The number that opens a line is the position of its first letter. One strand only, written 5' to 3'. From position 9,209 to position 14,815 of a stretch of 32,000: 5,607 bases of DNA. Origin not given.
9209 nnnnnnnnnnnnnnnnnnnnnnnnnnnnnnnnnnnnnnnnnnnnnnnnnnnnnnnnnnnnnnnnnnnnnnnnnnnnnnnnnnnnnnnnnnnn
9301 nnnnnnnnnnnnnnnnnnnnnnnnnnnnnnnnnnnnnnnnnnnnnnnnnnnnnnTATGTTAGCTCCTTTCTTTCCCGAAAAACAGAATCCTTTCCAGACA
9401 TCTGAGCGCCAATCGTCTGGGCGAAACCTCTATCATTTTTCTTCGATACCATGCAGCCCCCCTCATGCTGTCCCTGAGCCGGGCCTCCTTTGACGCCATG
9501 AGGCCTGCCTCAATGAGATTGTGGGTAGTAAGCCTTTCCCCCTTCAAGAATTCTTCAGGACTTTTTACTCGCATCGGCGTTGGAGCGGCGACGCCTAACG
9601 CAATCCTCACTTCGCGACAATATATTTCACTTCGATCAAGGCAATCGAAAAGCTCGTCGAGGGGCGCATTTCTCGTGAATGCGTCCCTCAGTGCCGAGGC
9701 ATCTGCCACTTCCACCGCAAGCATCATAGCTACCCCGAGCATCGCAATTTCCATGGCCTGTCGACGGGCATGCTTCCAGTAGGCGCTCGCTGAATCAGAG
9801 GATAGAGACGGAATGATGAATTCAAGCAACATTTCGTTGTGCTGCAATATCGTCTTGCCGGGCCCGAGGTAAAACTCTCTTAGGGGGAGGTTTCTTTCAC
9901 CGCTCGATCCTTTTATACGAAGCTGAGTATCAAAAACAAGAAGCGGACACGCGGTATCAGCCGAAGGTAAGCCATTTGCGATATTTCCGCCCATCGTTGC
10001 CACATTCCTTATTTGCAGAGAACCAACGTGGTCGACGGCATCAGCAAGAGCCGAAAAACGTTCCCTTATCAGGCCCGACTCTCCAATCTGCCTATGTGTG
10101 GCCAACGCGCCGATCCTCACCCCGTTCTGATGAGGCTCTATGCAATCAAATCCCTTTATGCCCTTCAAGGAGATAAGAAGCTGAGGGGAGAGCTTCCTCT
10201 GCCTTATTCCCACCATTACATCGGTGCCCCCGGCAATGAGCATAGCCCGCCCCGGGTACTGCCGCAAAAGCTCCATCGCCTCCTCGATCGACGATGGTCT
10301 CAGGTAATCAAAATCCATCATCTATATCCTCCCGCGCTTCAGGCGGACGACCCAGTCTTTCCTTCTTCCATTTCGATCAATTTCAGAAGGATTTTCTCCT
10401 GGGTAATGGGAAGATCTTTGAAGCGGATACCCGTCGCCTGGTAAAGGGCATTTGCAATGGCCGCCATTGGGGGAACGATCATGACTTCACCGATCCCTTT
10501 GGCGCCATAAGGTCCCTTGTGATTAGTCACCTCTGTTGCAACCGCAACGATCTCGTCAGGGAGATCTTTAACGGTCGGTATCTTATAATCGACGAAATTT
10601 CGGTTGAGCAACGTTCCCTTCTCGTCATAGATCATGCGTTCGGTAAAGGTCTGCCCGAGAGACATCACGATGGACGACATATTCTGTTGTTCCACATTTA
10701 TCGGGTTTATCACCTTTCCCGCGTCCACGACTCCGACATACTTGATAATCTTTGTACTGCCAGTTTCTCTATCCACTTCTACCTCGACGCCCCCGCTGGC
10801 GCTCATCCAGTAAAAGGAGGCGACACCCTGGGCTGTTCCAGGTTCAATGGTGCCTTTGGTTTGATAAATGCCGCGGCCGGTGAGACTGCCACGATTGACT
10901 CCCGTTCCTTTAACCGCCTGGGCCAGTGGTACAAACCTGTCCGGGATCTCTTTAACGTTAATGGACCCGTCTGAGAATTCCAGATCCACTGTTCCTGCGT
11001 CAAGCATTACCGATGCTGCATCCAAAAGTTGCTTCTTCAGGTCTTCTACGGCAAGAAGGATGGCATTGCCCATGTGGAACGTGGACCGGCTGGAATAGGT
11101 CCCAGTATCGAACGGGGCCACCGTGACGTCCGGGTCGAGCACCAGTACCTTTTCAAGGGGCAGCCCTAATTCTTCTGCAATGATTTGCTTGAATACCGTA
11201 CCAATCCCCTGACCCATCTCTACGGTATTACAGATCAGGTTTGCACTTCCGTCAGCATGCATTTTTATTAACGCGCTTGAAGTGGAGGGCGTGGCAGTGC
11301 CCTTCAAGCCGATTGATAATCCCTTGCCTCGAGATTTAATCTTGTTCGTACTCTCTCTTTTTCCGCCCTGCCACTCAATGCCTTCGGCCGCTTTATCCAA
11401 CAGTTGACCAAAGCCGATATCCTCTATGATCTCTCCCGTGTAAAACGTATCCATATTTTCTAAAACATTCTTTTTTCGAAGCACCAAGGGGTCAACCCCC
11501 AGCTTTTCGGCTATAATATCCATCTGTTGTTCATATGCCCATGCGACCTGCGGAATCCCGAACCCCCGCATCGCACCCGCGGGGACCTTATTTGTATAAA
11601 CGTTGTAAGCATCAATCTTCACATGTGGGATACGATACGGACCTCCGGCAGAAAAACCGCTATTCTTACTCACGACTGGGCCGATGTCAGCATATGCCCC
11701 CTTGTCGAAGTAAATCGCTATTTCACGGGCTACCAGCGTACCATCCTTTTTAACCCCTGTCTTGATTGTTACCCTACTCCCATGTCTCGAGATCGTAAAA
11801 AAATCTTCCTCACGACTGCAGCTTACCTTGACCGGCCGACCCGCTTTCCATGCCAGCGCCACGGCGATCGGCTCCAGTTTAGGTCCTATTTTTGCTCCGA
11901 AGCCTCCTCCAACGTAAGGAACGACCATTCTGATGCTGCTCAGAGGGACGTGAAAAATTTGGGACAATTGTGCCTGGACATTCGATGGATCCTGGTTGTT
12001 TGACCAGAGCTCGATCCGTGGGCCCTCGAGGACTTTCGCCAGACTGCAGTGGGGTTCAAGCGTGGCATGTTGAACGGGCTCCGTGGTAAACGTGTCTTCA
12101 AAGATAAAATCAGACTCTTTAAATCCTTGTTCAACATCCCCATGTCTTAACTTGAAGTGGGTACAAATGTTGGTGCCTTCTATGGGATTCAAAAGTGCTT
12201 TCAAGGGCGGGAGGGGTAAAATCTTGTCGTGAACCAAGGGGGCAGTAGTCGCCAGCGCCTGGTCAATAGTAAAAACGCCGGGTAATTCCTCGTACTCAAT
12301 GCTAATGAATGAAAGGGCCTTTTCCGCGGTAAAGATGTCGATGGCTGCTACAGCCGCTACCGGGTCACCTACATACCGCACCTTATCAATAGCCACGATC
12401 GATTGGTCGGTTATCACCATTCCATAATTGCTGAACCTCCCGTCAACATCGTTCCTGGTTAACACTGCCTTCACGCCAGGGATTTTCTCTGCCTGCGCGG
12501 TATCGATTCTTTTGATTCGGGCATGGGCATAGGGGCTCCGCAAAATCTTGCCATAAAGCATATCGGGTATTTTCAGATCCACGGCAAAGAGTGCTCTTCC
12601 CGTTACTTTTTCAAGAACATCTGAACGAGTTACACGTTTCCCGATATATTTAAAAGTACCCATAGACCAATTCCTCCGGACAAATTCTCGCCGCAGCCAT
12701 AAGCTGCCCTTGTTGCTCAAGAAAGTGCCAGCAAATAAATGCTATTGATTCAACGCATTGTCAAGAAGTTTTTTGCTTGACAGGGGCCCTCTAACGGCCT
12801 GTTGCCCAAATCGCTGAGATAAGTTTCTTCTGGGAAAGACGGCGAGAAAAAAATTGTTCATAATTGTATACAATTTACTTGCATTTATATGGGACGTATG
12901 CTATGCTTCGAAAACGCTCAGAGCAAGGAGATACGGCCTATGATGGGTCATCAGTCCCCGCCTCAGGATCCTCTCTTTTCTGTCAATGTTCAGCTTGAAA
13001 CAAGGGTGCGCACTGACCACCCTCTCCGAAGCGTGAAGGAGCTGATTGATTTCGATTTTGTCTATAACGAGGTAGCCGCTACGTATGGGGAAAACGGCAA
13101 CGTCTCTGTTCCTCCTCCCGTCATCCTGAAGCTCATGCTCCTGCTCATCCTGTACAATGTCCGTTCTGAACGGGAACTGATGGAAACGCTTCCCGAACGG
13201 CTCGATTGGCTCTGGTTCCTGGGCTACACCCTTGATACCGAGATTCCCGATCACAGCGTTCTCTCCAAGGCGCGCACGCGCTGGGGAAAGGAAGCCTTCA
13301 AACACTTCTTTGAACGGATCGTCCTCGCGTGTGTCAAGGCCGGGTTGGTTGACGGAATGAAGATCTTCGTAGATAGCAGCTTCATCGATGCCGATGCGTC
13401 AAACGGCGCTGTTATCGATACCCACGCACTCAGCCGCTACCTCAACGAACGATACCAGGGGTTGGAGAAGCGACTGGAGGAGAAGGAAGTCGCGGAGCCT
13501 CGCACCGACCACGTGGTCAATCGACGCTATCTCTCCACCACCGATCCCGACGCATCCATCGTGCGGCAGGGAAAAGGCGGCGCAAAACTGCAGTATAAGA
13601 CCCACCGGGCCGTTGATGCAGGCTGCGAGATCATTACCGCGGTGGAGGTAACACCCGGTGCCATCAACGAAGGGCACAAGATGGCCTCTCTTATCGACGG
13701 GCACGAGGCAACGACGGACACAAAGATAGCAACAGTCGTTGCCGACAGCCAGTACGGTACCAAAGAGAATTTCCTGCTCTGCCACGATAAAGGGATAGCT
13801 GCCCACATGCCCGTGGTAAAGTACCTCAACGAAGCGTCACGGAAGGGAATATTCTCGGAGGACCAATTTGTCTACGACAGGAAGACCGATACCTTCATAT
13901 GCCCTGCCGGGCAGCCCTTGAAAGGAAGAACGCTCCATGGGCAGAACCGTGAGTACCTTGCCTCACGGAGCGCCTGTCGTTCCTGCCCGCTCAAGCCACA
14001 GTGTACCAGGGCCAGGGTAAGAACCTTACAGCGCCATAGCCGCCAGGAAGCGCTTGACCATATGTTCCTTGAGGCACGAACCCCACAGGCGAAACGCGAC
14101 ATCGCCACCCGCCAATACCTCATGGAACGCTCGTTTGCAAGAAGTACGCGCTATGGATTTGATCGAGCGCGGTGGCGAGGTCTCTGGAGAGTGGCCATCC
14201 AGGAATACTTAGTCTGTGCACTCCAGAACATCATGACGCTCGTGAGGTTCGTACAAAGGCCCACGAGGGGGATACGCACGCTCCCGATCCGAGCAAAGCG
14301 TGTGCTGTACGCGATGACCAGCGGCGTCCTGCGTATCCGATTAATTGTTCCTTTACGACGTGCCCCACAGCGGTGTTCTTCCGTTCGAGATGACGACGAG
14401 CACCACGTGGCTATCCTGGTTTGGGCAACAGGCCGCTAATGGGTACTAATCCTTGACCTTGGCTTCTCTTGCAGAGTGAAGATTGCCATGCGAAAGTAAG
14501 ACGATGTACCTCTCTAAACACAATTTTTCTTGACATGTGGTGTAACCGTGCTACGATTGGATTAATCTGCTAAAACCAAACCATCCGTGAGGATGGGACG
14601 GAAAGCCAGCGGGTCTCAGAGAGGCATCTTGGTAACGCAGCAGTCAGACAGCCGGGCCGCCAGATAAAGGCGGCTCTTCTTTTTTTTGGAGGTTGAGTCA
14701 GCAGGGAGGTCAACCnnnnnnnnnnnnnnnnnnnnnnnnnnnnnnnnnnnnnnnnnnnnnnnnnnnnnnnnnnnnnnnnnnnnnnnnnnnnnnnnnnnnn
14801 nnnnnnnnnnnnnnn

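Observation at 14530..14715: GEMM-I-like cyclic-dinucleotide riboswitch with a terminator-based ON platform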

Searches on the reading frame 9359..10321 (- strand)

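Call 55: search_protein_families(library=pfam, proteins=[window:9359-10321:-], max_evalue=0.00001)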
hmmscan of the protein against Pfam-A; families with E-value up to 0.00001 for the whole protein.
window:9359-10321:- (320 aa): 2 families
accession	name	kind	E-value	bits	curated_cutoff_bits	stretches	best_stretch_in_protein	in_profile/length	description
PF00941.27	FAD_binding_5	-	3e-48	164.3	27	1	3-172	2-169/170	FAD binding domain in molybdopterin dehydrogenase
PF03450.22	CO_deh_flav_C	-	2.3e-15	57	25.5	1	235-305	29-99/102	CO dehydrogenase flavoprotein C-terminal domain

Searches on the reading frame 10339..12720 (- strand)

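Call 8: search_protein_families(library=pfam, proteins=[window:10339-12720:-])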
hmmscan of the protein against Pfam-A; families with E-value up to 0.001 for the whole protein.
window:10339-12720:- (793 aa): 3 families
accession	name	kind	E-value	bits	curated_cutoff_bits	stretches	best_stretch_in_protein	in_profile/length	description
PF02738.23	MoCoBD_1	-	1.5e-76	257.2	27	1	182-419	6-244/244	Molybdopterin cofactor-binding domain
PF20256.3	MoCoBD_2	-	1.3e-71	241.9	27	1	444-721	2-283/283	Molybdopterin cofactor-binding domain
PF01315.27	Ald_Xan_dh_C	-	5.1e-30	104.5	31.3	1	40-147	1-110/110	Aldehyde oxidase and xanthine dehydrogenase, a/b hammerhead domain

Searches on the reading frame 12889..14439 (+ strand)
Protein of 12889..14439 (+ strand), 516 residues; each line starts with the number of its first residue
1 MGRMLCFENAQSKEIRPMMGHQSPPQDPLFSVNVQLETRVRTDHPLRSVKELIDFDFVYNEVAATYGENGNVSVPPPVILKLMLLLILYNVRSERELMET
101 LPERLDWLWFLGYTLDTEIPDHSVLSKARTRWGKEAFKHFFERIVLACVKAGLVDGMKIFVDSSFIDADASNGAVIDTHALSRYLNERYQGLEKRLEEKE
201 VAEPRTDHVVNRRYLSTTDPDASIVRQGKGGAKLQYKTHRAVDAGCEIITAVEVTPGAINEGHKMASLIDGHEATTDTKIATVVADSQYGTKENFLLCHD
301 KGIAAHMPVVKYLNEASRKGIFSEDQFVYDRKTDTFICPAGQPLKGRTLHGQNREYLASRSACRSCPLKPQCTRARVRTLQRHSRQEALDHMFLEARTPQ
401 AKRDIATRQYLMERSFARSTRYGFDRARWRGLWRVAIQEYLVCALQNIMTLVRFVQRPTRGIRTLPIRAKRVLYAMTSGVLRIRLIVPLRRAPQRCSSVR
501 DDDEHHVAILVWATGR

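Call 8: search_protein_families(library=pfam, proteins=[window:12889-14439:+])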
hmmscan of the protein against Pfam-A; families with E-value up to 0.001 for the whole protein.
window:12889-14439:+ (516 aa): 3 families
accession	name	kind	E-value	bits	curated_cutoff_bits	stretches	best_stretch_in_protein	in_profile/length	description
PF05598.16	DUF772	-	7.3e-18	64.8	23.1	1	70-144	1-74/74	Transposase domain (DUF772)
PF13751.12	DDE_Tnp_1_6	-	1.4e-15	58.1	25.1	1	337-450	1-123/125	Transposase DDE domain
PF01609.27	DDE_Tnp_1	-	1.7e-12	48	23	1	229-447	29-199/200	Transposase DDE domain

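Call 68: search_protein_families(library=ncbifam, proteins=[window:12889-14439:+], max_evalue=0.00001)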
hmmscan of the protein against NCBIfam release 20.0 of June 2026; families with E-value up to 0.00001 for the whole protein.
window:12889-14439:+ (516 aa): 5 families
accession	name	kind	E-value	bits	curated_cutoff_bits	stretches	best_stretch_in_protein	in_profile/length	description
NF033551.1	transpos_IS1182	equivalog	1.8e-99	333.9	270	2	191-453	207-487/488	IS1182 family transposase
NF033581.1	transpos_IS5_4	equivalog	1.5e-27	96.7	140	1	54-312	13-224/285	IS5 family transposase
NF033578.1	transpos_IS5_1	equivalog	1.9e-15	56.9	275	1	33-165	6-143/419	IS5 family transposase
NF033593.1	transpos_ISNCY_1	equivalog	2.4e-11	43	325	0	55-169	30-143/444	ISNCY family transposase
NF033579.1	transpos_IS5_2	equivalog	8e-08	32.1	140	1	234-309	138-211/289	IS5 family transposase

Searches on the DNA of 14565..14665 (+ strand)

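Call 59: build_rna_model(alignment_id=A5, structure=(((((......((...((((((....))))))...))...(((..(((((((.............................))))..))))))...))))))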
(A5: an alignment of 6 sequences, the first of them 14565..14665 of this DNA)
Model R1 built from alignment A5 (6 sequences, 101 columns); structure: as given.
model positions 101; base pairs 23; branch points 1; effective number of sequences 1.16; information 0.591 bits per position. Calibrated on 0.2 Mb of random sequence (short: E-values are rough).
structure used (alignment columns):
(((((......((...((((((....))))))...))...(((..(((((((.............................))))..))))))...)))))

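Call 61: search_with_rna_model(model_id=R1, sources=[window, L001, L002, L003, L004, L005, L006, L007, L008, L009, L010, L011, L012, L013, L014, L015, L016, L017, L018, L019, L020, L021, L022, L023, L024, L025, L026, L027, L028, L029, L030, L031, L032, L033, L034, L035, L036, L037, L038, L039, L040, L041, L042, L043, L044, L045, L046, L047, L048, L049, L050, L051, L052, L053, L054, L055, L056, L057, L058, L059, L060, L061, L062, L063, L064, L065, L066, L067, L068, L069, L070, L071, L072, L073, L074, L075, L076, L077, L078, L079, L080, L161, L162, L163, L164, L165, L166, L167, L168, L169, L170, L171, L172], max_evalue=1)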
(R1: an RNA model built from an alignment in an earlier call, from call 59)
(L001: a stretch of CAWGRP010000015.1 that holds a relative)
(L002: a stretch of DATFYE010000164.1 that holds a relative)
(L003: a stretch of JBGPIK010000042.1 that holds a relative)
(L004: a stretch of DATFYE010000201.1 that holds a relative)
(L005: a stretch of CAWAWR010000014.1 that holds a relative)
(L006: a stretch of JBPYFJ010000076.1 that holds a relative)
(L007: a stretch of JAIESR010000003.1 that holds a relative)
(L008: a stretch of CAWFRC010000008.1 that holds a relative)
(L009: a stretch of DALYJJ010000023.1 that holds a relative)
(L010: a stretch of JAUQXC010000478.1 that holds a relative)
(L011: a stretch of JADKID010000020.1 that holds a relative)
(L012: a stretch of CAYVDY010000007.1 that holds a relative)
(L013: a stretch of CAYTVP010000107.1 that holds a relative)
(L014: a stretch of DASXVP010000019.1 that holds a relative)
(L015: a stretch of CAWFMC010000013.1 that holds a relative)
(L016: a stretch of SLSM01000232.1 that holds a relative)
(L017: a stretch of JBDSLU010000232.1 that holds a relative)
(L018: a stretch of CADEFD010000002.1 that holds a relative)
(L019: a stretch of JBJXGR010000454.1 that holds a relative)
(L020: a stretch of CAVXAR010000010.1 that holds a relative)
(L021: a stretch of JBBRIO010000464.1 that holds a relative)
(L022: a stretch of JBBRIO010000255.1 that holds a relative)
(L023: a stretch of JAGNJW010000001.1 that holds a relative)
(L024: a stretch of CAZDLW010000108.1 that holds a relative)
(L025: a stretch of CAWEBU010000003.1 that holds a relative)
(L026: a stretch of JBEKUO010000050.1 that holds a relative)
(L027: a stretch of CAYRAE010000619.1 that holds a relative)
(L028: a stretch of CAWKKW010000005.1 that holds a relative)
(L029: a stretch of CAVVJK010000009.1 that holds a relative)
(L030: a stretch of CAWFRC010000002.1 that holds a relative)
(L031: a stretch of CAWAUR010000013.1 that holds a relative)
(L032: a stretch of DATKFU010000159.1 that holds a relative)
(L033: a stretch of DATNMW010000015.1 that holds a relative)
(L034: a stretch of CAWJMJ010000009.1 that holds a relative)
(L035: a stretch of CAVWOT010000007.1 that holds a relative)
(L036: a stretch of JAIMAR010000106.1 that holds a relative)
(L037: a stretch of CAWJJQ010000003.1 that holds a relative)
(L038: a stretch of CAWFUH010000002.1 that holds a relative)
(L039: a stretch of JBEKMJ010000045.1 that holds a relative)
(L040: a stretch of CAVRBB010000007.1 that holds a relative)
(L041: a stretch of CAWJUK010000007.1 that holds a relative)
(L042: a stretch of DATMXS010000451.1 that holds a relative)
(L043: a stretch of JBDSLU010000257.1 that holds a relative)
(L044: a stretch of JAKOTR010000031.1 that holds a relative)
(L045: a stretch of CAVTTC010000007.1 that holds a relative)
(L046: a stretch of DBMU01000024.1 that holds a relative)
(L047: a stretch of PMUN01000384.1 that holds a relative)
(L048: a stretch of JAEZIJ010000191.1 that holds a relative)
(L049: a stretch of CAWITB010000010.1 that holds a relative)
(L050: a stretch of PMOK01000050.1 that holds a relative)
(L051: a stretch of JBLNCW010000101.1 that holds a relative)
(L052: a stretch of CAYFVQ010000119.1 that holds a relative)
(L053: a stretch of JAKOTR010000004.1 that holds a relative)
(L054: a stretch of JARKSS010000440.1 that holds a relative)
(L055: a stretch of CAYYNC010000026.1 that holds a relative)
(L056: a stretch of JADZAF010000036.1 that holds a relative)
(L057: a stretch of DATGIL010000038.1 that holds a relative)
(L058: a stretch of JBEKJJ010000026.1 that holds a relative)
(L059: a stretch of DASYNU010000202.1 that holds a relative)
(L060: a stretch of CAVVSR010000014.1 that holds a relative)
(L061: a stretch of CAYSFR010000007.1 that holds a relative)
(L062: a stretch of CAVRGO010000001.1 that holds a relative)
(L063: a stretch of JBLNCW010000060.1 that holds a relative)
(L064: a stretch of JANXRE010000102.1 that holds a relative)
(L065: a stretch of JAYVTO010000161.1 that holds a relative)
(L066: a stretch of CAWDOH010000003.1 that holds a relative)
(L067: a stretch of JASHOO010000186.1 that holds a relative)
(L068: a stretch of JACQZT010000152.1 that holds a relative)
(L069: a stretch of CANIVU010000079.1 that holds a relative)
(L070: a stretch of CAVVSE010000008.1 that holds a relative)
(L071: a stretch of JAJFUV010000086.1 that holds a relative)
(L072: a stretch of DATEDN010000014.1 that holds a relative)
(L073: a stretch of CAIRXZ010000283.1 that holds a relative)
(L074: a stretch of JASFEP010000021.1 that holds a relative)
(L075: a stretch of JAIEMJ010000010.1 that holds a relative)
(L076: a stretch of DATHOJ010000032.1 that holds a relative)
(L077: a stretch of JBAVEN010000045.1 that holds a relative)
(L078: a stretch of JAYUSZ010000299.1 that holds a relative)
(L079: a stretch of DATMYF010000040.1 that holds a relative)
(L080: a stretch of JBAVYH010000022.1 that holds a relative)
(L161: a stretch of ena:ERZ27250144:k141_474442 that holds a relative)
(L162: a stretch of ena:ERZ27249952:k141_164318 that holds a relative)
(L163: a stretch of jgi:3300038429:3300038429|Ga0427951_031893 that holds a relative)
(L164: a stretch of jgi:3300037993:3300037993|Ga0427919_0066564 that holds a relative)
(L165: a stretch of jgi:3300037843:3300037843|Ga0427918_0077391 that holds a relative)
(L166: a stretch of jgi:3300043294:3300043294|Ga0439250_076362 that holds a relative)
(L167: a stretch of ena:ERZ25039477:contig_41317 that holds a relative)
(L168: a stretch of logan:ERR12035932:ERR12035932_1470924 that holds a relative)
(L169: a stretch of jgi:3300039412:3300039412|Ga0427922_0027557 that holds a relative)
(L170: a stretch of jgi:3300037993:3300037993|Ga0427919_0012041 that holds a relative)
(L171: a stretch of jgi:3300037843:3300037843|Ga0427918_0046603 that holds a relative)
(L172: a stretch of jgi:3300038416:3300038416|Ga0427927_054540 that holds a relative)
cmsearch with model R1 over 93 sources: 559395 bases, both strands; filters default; matches with E-value up to 1: 12.
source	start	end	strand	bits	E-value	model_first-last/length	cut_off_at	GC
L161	32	132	+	123.7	5e-38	1-101/101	no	0.6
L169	1351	1451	+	123.3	6.8e-38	1-101/101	no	0.59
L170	439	539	+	123.3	6.8e-38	1-101/101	no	0.59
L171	1351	1451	+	123.3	6.8e-38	1-101/101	no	0.59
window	14565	14665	+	120.5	5.7e-37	1-101/101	no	0.57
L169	44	145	+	110.6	1.2e-33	1-101/101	no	0.57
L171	44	145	+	110.6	1.2e-33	1-101/101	no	0.57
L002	328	420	+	76.6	2.8e-22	1-101/101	no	0.55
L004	2763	2841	+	70.5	3.3e-20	1-101/101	no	0.58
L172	1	64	+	65.6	1.4e-18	38-101/101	5'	0.59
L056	5688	5767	+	18.5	0.008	1-101/101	no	0.64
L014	1192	1256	+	15.4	0.086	1-101/101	no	0.68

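Call 62: search_with_rna_model(model_id=R1, sources=[L081, L082, L083, L084, L085, L086, L087, L088, L089, L090, L091, L092, L093, L094, L095, L096, L097, L098, L099, L100, L101, L102, L103, L104, L105, L106, L107, L108, L109, L110, L111, L112, L113, L114, L115, L116, L117, L118, L119, L120, L121, L122, L123, L124, L125, L126, L127, L128, L129, L130, L131, L132, L133, L134, L135, L136, L137, L138, L139, L140, L141, L142, L143, L144, L145, L146, L147, L148, L149, L150, L151, L152, L153, L154, L155, L156, L157, L158, L159, L160], max_evalue=1)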
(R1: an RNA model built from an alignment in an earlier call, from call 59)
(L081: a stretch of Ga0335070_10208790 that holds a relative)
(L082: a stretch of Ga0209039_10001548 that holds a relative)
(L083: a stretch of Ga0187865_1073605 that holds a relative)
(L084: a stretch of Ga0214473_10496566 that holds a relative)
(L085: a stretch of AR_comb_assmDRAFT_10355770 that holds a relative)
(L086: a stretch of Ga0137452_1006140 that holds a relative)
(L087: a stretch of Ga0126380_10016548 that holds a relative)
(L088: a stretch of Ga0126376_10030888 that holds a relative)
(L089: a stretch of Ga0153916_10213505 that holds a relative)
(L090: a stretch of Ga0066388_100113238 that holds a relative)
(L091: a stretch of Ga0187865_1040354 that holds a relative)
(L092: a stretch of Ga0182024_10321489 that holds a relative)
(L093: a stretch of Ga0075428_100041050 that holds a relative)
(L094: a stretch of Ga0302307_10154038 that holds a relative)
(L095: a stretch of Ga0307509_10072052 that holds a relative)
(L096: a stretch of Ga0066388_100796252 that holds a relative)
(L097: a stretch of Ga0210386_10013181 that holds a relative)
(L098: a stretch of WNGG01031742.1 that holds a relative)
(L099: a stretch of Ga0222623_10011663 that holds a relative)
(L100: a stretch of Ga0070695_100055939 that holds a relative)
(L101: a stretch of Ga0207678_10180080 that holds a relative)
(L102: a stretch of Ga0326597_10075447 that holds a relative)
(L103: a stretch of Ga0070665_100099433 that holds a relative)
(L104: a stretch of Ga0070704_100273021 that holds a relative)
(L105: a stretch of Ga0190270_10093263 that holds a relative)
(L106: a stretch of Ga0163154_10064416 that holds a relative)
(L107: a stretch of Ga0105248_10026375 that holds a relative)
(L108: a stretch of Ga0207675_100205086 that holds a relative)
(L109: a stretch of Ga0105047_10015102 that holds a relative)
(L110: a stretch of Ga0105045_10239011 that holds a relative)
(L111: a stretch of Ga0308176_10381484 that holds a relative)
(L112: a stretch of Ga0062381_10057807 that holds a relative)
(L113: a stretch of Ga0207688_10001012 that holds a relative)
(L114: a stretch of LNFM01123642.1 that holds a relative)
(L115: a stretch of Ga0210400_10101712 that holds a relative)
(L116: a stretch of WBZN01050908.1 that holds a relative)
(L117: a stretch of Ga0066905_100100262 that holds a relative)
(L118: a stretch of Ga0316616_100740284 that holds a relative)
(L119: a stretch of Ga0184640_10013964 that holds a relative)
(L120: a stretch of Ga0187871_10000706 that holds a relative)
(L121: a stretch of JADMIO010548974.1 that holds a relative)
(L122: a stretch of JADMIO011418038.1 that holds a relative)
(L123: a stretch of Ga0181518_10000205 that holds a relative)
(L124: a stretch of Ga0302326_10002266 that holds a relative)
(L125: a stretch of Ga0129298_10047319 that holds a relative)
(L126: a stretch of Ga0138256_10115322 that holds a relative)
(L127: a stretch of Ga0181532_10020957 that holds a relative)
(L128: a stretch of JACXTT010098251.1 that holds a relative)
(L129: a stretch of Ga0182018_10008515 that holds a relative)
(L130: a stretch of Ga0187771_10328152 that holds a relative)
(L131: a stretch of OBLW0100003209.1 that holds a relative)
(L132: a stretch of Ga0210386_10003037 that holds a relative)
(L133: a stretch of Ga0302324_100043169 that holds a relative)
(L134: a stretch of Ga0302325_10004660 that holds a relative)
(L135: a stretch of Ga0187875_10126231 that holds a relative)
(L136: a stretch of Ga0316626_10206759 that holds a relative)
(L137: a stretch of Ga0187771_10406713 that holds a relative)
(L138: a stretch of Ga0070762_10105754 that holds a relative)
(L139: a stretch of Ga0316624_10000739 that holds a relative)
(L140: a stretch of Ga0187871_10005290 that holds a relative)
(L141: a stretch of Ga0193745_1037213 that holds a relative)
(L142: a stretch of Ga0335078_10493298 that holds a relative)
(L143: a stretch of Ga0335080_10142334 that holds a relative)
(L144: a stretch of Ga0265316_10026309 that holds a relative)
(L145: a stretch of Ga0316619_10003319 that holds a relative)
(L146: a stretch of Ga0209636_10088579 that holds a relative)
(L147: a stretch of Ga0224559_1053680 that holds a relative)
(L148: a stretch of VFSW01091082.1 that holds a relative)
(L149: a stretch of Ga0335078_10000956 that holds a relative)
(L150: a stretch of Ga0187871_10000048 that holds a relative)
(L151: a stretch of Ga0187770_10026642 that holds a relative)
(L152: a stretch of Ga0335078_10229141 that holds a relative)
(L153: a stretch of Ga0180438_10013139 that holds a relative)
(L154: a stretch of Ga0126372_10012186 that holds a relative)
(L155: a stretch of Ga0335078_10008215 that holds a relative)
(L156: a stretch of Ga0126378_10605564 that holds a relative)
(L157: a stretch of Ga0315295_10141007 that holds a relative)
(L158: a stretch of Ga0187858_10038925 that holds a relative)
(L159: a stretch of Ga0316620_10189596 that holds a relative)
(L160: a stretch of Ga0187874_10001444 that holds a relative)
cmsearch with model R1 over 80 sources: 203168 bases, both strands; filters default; matches with E-value up to 1: 5.
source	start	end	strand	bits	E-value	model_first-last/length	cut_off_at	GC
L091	17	117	+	121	1.4e-37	1-101/101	no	0.59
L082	1263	1341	+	70.5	1.2e-20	1-101/101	no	0.58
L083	194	272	+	64.4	1.2e-18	1-101/101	no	0.57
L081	712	801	+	40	1.9e-10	1-101/101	no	0.57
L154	3159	3207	-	14.9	0.045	1-101/101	no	0.45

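Call 63: search_with_rna_model(model_id=R1, sources=[window, L091, L161, L169, L002, L004, L083, L081], max_evalue=0.00001, make_alignment=true)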
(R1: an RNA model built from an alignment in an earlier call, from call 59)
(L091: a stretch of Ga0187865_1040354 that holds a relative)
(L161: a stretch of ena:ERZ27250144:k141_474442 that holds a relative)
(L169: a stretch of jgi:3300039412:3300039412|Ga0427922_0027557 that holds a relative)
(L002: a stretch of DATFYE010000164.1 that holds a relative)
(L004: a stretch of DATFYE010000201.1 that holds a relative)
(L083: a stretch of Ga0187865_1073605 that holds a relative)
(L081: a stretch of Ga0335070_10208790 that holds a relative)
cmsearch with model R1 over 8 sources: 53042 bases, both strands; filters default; matches with E-value up to 0.00001: 9.
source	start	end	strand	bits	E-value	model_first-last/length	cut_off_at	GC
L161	32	132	+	123.7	4.7e-39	1-101/101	no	0.6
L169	1351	1451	+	123.3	6.5e-39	1-101/101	no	0.59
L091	17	117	+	121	3.7e-38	1-101/101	no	0.59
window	14565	14665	+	120.5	5.4e-38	1-101/101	no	0.57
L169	44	145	+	110.6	1.1e-34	1-101/101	no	0.57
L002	328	420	+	76.6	2.6e-23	1-101/101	no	0.55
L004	2763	2841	+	70.5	3.1e-21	1-101/101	no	0.58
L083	194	272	+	64.4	3.2e-19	1-101/101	no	0.57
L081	712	801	+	40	4.9e-11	1-101/101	no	0.57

Alignment A6: 9 matches aligned to the model, 102 columns, each read 5' to 3' on its own strand. Consensus structure (alignment columns), stored with it:
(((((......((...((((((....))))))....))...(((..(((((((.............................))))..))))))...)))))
